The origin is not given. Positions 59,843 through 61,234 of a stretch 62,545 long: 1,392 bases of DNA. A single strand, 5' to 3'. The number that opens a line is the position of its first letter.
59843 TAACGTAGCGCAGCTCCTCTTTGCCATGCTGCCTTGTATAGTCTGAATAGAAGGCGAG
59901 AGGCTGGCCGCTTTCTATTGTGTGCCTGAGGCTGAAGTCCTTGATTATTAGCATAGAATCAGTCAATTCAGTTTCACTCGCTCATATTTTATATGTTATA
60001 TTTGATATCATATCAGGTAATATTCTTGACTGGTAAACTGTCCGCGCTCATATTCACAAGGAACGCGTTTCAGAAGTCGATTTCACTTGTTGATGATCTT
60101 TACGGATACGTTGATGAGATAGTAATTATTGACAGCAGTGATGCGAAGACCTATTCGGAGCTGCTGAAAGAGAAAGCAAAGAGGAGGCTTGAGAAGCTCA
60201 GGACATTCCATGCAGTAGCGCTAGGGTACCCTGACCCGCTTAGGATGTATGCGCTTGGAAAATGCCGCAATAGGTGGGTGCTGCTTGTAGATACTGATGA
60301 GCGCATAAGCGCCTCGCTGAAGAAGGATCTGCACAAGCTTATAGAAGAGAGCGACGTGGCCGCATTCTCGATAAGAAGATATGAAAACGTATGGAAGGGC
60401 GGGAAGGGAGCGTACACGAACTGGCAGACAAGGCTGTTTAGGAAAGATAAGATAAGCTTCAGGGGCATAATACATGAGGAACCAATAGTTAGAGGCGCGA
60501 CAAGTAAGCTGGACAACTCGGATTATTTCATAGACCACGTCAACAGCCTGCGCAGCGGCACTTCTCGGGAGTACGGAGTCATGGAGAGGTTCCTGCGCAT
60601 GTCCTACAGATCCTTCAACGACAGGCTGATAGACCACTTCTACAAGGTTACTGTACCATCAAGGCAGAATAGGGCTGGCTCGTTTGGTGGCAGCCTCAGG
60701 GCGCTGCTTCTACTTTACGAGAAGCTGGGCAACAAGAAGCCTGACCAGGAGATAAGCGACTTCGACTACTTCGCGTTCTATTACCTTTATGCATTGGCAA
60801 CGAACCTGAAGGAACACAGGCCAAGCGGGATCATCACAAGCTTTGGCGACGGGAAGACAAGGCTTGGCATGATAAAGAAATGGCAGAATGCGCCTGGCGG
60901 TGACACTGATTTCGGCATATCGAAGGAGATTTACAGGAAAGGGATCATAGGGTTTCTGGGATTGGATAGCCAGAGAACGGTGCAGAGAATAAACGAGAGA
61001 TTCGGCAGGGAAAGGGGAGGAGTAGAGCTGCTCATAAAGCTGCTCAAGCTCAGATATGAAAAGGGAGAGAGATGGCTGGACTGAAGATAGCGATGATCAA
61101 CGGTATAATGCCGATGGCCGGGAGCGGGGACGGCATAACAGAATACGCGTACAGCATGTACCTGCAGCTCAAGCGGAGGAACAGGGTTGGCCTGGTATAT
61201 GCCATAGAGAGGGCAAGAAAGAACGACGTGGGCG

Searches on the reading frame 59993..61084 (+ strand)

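Call 35: search_protein_families(library=pfam, proteins=[window:59993-61084:+], max_evalue=0.0001)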
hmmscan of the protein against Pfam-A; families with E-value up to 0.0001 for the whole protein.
window:59993-61084:+ (363 aa): 1 family
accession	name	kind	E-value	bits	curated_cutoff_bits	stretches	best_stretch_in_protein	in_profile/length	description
PF00535.33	Glycos_transf_2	-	3.2e-05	24.4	23.3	1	33-153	21-141/168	Glycosyl transferase family 2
